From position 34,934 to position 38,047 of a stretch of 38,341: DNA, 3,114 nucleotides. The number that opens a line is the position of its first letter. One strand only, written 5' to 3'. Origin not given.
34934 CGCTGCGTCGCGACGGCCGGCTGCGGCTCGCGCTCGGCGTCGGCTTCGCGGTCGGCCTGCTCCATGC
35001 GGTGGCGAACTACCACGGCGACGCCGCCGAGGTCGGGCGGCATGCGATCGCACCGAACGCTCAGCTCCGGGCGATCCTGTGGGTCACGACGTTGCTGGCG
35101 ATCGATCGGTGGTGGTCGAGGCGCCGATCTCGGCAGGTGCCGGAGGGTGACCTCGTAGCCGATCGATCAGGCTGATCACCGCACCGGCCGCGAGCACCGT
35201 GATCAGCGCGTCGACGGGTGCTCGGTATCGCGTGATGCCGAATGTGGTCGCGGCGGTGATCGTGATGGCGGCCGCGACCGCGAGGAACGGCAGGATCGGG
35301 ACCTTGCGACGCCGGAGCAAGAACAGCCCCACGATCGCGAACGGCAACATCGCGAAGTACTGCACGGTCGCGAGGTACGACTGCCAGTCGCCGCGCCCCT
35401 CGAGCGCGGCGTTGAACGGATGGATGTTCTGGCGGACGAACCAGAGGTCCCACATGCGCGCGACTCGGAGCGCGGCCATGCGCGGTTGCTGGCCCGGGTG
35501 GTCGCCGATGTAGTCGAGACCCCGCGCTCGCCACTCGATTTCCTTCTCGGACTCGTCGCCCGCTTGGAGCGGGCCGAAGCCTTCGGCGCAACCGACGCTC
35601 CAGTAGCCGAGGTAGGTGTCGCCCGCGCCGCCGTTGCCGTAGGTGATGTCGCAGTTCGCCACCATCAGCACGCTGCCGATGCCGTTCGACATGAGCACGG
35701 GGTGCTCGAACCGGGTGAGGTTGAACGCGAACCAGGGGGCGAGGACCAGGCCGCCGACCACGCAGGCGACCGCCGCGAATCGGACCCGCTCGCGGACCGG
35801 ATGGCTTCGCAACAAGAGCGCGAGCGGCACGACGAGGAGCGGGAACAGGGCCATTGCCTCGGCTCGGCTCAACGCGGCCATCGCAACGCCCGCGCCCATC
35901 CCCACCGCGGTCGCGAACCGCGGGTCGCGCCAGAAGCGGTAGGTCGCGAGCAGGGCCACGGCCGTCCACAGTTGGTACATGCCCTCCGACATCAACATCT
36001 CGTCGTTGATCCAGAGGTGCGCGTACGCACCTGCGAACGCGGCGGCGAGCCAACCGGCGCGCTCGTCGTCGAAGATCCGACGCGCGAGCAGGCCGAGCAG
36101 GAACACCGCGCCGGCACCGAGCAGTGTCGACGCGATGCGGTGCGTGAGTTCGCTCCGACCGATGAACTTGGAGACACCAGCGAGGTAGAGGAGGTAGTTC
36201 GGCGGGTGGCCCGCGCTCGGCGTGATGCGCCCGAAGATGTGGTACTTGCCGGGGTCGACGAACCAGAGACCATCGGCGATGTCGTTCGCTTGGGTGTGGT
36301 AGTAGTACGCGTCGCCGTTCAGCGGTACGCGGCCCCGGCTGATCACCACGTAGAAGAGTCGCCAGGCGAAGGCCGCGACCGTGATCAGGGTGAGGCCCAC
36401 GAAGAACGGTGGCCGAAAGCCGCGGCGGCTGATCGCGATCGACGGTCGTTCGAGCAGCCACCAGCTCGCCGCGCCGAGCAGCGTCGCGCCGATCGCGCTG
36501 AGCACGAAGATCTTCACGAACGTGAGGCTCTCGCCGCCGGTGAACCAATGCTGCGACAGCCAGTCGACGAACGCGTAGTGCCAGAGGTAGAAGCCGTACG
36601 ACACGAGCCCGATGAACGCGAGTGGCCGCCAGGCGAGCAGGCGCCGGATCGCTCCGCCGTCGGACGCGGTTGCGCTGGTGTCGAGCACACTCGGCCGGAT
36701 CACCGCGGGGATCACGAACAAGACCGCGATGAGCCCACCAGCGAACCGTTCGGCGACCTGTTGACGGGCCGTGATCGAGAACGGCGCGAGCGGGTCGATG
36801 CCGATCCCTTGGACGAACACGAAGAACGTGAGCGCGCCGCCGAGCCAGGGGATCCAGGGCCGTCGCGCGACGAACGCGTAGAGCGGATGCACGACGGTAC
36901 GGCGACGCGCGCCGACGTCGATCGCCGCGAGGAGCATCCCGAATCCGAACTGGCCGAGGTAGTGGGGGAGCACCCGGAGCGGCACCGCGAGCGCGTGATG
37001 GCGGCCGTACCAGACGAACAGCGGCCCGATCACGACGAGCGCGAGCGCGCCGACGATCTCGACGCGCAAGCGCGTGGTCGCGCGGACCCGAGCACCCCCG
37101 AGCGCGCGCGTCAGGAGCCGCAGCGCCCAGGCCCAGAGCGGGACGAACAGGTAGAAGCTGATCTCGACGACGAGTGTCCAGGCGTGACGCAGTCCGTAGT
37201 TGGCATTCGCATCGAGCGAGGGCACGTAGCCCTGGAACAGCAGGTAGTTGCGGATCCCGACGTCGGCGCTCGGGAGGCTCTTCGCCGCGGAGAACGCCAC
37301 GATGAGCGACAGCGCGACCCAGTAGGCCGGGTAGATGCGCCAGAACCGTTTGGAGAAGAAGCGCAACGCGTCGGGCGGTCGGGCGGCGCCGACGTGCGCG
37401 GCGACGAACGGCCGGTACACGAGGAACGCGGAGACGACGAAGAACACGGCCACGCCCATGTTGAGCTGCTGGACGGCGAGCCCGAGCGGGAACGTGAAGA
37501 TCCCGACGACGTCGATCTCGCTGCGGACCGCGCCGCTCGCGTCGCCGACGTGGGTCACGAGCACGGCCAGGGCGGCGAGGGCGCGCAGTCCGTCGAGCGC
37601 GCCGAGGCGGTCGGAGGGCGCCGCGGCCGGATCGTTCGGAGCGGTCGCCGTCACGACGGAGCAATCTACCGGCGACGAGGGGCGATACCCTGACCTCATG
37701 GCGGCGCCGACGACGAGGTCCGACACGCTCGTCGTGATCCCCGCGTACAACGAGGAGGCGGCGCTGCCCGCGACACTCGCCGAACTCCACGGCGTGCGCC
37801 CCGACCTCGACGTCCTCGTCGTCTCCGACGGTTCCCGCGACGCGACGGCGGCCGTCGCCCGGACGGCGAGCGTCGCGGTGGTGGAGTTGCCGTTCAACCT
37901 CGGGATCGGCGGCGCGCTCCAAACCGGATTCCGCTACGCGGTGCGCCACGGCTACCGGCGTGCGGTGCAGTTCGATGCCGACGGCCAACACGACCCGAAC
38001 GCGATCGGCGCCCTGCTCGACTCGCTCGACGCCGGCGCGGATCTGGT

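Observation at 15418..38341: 23-kb locus of GT-C glycosyltransferases, GT2 lipid-sugar synthases and six AT3 acyltransferase domains: candidate undescribed envelope-glycan assembly and multi-acylation system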

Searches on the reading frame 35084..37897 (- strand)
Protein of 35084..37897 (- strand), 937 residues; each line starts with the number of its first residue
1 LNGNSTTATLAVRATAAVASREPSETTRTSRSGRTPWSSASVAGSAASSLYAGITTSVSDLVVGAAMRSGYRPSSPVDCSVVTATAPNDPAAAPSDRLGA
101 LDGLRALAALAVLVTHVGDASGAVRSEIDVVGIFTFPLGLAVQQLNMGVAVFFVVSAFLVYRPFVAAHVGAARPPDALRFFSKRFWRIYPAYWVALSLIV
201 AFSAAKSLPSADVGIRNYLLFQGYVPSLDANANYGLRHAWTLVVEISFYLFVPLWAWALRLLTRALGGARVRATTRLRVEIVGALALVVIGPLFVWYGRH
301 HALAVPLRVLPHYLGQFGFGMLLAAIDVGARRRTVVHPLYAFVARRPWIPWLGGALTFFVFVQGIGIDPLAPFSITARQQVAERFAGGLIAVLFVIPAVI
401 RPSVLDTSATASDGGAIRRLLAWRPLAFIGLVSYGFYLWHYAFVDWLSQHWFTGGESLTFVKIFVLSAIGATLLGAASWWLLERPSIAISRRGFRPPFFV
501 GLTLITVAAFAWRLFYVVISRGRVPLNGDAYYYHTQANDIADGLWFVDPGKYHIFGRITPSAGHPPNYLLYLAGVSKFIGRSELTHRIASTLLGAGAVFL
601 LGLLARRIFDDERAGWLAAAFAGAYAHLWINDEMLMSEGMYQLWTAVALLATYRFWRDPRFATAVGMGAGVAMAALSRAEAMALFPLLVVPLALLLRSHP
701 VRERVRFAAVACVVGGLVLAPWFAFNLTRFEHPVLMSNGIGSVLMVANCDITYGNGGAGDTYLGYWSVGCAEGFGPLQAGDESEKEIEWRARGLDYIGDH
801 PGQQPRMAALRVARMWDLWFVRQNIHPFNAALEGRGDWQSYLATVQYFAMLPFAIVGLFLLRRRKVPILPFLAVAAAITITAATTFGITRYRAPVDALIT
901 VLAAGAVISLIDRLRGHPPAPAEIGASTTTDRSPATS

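Call 6: search_protein_families(library=pfam, proteins=[window:35084-37897:-], max_evalue=0.01)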
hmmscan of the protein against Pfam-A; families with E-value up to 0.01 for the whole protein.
window:35084-37897:- (937 aa): 2 families
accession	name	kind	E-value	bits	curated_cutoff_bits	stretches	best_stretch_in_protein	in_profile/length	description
PF01757.29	Acyl_transf_3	-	2.3e-19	70.1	31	1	100-474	3-324/326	Acyltransferase domain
PF13231.12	PMT_2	-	8.2e-09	36.3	26.1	1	564-723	2-158/160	Dolichyl-phosphate-mannose-protein mannosyltransferase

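Call 59: search_protein_families(library=ncbifam, proteins=[window:35084-37654:-], max_evalue=0.01)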
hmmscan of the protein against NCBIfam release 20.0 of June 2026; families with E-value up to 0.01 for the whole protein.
window:35084-37654:- (856 aa): 0 families
